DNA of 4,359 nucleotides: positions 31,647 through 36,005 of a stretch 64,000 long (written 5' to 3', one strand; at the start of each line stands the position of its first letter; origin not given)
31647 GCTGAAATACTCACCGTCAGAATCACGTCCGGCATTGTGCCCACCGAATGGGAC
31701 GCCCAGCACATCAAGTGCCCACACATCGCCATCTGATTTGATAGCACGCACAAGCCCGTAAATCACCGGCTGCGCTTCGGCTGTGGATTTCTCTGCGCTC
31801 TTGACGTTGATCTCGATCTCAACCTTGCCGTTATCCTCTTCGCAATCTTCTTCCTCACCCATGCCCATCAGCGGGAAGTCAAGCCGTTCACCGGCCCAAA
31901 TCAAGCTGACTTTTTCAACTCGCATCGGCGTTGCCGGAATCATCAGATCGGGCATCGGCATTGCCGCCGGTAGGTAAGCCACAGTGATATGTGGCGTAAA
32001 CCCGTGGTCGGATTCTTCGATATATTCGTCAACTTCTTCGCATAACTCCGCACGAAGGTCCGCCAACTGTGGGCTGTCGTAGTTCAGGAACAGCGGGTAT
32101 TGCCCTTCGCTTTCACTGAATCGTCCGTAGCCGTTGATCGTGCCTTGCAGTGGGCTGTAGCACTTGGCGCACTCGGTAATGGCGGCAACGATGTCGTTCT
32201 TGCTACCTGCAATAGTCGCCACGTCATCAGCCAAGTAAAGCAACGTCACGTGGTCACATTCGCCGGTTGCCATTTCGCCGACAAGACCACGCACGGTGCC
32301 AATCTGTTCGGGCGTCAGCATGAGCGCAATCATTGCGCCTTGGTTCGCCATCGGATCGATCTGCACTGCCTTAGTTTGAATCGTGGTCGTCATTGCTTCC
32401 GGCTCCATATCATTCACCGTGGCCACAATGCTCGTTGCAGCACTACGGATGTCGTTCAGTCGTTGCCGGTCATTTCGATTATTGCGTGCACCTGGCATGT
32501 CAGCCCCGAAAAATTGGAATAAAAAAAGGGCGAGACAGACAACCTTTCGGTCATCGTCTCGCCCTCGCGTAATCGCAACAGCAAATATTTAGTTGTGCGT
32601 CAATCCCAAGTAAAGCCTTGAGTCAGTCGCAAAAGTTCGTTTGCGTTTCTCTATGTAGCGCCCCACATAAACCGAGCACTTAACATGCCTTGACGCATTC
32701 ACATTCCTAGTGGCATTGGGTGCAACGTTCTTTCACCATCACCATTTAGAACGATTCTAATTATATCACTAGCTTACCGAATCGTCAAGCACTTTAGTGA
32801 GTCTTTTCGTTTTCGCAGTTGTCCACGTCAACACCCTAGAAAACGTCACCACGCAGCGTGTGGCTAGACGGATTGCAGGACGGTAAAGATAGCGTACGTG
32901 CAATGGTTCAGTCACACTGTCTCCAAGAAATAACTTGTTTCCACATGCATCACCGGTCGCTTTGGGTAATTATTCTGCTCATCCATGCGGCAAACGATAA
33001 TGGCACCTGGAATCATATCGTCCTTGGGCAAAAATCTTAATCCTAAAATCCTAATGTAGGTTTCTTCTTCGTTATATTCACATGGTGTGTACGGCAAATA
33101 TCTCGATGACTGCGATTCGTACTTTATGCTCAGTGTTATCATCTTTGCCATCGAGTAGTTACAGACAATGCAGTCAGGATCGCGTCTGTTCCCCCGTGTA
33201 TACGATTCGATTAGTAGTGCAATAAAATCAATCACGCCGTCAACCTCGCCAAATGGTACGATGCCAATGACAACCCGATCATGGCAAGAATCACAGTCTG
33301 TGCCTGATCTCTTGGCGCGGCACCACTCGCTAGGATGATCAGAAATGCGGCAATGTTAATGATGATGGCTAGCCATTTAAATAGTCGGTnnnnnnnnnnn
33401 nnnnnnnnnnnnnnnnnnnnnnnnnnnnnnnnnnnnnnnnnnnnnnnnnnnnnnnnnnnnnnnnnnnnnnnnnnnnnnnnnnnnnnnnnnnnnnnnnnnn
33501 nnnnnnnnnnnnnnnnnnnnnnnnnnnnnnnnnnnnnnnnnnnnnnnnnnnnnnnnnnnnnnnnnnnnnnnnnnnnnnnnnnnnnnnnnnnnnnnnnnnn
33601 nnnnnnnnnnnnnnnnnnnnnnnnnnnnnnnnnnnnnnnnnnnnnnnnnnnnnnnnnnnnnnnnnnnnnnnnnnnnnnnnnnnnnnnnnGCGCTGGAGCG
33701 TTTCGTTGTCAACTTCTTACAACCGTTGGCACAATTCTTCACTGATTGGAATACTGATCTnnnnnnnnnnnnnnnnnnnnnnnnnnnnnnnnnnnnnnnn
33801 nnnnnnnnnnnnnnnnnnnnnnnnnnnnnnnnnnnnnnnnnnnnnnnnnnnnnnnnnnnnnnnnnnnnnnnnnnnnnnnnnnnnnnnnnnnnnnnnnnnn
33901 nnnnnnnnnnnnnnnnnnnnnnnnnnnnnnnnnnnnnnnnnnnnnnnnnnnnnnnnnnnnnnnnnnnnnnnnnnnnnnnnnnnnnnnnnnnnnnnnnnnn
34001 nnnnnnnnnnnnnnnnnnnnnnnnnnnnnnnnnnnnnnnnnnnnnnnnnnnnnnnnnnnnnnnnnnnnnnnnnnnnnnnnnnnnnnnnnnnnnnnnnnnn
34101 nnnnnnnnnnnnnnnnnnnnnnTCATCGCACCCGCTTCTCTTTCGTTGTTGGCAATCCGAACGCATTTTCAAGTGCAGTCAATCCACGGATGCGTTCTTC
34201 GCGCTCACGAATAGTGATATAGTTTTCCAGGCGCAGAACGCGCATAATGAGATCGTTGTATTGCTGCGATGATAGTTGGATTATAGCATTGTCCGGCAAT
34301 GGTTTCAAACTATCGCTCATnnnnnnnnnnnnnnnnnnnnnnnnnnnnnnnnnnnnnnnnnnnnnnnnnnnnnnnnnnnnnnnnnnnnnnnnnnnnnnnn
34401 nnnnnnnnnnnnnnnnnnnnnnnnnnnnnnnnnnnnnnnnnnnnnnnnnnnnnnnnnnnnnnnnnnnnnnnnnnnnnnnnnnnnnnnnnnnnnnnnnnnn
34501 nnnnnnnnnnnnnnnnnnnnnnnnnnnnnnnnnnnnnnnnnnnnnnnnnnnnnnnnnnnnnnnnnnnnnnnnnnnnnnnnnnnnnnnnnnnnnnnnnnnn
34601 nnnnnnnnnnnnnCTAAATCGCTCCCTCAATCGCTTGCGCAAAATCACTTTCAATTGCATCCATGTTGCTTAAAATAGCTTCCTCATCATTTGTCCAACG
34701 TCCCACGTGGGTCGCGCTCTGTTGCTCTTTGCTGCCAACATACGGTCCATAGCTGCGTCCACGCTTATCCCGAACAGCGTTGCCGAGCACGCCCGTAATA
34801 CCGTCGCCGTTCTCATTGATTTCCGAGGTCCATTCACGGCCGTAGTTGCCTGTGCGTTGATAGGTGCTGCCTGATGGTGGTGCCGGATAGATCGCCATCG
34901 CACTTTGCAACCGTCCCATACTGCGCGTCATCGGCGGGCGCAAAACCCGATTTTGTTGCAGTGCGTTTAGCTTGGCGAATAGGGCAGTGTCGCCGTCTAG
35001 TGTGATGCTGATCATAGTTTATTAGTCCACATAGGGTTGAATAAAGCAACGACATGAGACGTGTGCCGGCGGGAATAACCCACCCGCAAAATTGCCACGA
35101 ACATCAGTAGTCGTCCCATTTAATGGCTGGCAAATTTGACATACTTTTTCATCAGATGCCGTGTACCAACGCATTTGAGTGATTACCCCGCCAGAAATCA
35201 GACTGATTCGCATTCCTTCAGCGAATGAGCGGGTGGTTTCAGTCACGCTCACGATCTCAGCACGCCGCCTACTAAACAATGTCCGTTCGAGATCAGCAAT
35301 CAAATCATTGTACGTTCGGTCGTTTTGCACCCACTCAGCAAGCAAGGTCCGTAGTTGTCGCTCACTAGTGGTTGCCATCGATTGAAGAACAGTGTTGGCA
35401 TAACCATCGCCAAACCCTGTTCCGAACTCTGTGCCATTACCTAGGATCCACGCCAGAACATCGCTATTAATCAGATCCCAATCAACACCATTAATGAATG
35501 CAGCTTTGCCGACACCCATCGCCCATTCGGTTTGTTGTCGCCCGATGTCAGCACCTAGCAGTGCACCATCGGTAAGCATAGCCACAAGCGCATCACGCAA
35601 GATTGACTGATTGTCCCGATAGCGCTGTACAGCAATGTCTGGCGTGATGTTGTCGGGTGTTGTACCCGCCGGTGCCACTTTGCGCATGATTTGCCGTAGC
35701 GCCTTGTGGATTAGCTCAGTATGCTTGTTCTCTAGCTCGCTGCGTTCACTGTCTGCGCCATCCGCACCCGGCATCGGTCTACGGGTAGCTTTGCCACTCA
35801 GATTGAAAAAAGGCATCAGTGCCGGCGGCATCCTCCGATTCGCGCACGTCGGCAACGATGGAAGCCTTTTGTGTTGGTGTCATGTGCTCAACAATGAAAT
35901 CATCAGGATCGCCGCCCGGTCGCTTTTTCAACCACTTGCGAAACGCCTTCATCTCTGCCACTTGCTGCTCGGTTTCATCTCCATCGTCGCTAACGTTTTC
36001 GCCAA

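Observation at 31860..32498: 2H-phosphoesterase (LigT/CPDase/Acb1-type fold) domain fused to the N-terminus of a protease-scaffold-major capsid polyprotein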

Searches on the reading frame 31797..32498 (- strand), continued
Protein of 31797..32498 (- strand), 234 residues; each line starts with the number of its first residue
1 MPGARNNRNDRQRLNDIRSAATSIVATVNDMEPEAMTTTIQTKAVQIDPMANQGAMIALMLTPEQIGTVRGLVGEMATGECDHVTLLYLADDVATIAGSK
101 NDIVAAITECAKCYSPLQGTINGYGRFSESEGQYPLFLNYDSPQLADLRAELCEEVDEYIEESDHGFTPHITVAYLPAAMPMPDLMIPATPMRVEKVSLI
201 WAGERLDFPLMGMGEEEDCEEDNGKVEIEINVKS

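Call 76: search_protein_families(library=pfam, proteins=[P0148, P0169, P0201, P0192, P0183, P0175, P0196, P0190, P0194, P0176], max_evalue=0.001)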
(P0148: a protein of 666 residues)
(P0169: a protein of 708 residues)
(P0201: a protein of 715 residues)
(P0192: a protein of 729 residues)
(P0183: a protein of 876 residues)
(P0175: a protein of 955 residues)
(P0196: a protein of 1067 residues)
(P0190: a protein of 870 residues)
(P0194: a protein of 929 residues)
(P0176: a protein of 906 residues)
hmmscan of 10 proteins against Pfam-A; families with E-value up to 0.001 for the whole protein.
P0148 (666 aa): 3 families
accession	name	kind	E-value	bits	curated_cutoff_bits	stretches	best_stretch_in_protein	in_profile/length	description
PF04860.17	Phage_portal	-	1.5e-11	44.5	39.1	1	167-448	70-319/321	Phage portal protein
PF13563.12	2_5_RNA_ligase2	-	9.1e-10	39.2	27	1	531-634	24-122/152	2'-5' RNA ligase superfamily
PF02834.22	LigT_PEase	-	8.4e-07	29.5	23.3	1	527-586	29-86/87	LigT like Phosphoesterase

P0169 (708 aa): 4 families
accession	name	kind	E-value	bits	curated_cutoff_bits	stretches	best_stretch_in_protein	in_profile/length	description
PF13563.12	2_5_RNA_ligase2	-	2e-10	41.3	27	1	553-691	9-146/152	2'-5' RNA ligase superfamily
PF10469.15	AKAP7_NLS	-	7.4e-08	32.9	24.4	1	563-665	35-147/208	AKAP7 2'5' RNA ligase-like domain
PF02834.22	LigT_PEase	-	4.7e-07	30.3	23.3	0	555-617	21-80/87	LigT like Phosphoesterase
PF05133.19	SPP1_portal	-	1.4e-06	28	25.5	0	100-270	51-215/416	Phage portal protein, SPP1 Gp6-like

P0201 (715 aa): 2 families
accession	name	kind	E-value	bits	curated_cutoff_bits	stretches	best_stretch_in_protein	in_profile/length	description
PF13563.12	2_5_RNA_ligase2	-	6e-12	46.3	27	1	508-625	19-129/152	2'-5' RNA ligase superfamily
PF02834.22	LigT_PEase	-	0.00026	21.6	23.3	0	511-530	31-50/87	LigT like Phosphoesterase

P0192 (729 aa): 3 families
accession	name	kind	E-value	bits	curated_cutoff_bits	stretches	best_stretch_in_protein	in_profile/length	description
PF04860.17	Phage_portal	-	1.4e-40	139.9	39.1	1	91-415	4-320/321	Phage portal protein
PF13563.12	2_5_RNA_ligase2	-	9.5e-11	42.4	27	1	546-651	24-122/152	2'-5' RNA ligase superfamily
PF02834.22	LigT_PEase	-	0.0009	19.8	23.3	0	544-604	31-87/87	LigT like Phosphoesterase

P0183 (876 aa): 5 families
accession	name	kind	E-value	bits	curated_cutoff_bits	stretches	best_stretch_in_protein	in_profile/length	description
PF04860.17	Phage_portal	-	6.3e-60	203.5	39.1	1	66-404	2-321/321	Phage portal protein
PF10469.15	AKAP7_NLS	-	4.9e-06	27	24.4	1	719-826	32-148/208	AKAP7 2'5' RNA ligase-like domain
PF02834.22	LigT_PEase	-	7.4e-06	26.5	23.3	0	704-778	4-81/87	LigT like Phosphoesterase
PF13563.12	2_5_RNA_ligase2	-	8e-06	26.4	27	1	725-836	21-125/152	2'-5' RNA ligase superfamily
PF06074.18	Portal_Mu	-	7.9e-05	22.6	23.9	1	66-280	12-211/336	Portal protein of Mu bacteriophage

P0175 (955 aa): 3 families
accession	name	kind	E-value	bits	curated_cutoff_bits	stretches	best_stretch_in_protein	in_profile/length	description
PF13563.12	2_5_RNA_ligase2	-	1.3e-10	41.9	27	1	750-859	20-122/152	2'-5' RNA ligase superfamily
PF04860.17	Phage_portal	-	7.5e-06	25.8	39.1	1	216-403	85-259/321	Phage portal protein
PF02834.22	LigT_PEase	-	8.3e-05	23.1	23.3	0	752-802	31-78/87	LigT like Phosphoesterase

P0196 (1067 aa): 5 families
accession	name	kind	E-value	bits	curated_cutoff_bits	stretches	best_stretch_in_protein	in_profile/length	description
PF04860.17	Phage_portal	-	5.4e-12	46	39.1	1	114-438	6-321/321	Phage portal protein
PF18905.5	DUF5661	-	1e-10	42.2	27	1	543-602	1-59/65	Protein of unknown function (DUF5661)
PF13563.12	2_5_RNA_ligase2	-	1.2e-09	38.8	27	1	653-781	25-151/152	2'-5' RNA ligase superfamily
PF02834.22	LigT_PEase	-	0.00017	22.1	23.3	0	718-753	10-43/87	LigT like Phosphoesterase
PF00454.33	PI3_PI4_kinase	-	0.00017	22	27.1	1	956-1003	134-180/241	Phosphatidylinositol 3- and 4-kinase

P0190 (870 aa): 3 families
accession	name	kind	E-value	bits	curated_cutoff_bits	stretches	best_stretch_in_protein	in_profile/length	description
PF04860.17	Phage_portal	-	1.5e-42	146.4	39.1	1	49-406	1-321/321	Phage portal protein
PF13563.12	2_5_RNA_ligase2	-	5.6e-12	46.4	27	1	485-596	17-122/152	2'-5' RNA ligase superfamily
PF04233.19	Phage_Mu_F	-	0.00038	21.6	29.6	1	760-818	1-59/112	Phage Mu protein F like protein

P0194 (929 aa): 3 families
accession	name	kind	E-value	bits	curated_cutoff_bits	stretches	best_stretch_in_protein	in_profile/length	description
PF04860.17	Phage_portal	-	5.9e-52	177.3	39.1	1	50-402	2-321/321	Phage portal protein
PF13563.12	2_5_RNA_ligase2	-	3.7e-13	50.2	27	1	500-624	18-143/152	2'-5' RNA ligase superfamily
PF02834.22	LigT_PEase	-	5.3e-09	36.6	23.3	1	484-554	6-81/87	LigT like Phosphoesterase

P0176 (906 aa): 3 families
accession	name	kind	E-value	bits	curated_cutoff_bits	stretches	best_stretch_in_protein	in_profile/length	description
PF04860.17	Phage_portal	-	3.4e-45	155.1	39.1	1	52-374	2-317/321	Phage portal protein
PF13563.12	2_5_RNA_ligase2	-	2.6e-11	44.2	27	1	475-604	21-148/152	2'-5' RNA ligase superfamily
PF02834.22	LigT_PEase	-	3e-06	27.7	23.3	0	454-528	4-80/87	LigT like Phosphoesterase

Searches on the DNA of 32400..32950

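Call 80: search_rna_families(source=window, start=32400, end=32950, threshold=evalue, max_evalue=1)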
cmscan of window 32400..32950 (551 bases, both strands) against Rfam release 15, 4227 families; matches with E-value up to 1: 1.
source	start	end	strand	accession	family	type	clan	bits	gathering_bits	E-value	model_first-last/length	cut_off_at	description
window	32502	32630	-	RF02960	DUF2800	Cis-reg;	-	18.9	60.2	0.5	1-158/158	no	DUF2800 RNA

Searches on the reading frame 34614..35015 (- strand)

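Call 32: search_protein_families(library=phrogs, proteins=[window:34614-35015:-], max_evalue=0.01)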
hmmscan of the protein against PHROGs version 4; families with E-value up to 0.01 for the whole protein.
window:34614-35015:- (133 aa): 1 family
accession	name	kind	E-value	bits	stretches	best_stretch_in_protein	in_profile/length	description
phrog_5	-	connector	0.00015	22.6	1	1-80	90-164/239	tail completion or Neck1 protein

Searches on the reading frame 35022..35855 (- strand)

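Call 32: search_protein_families(library=phrogs, proteins=[window:35022-35855:-], max_evalue=0.01)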
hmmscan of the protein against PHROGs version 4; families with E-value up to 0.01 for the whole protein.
window:35022-35855:- (277 aa): 16 families
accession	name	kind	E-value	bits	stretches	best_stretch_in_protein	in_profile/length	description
phrog_2662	-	head and packaging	3.2e-14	53.4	1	39-276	531-709/717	portal protein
phrog_6577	-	unknown function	8.6e-14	51.8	1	151-275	102-229/1066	-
phrog_2468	-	head and packaging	1.7e-13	51.7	1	152-277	136-274/303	head morphogenesis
phrog_115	-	head and packaging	2.4e-11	44.5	1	182-277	224-319/665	minor head protein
phrog_595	-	head and packaging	4.1e-11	43.9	1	178-277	199-299/513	head maturation protease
phrog_4728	-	head and packaging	7.3e-11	42.5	1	195-276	216-300/591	head morphogenesis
phrog_24918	-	head and packaging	6.4e-10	39.9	1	196-274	156-240/250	head morphogenesis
phrog_324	-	head and packaging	7.5e-09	36.1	1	166-276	204-318/624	head morphogenesis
phrog_2841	-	head and packaging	8e-08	32.7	1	192-276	224-307/525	minor head protein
phrog_3517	-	head and packaging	4.4e-07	30.5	1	194-274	230-327/371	head morphogenesis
phrog_19443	-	head and packaging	3.9e-06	26.6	1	166-277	170-286/579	minor head protein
phrog_16493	-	head and packaging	3.6e-05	23.7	1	195-271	198-280/535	head maturation protease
phrog_19194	-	unknown function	8.7e-05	22.4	1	226-272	151-197/438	-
phrog_28652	-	unknown function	0.00016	21.6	1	196-272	214-296/497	-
phrog_19480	-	head and packaging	0.00038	19.8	1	157-274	623-735/737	head morphogenesis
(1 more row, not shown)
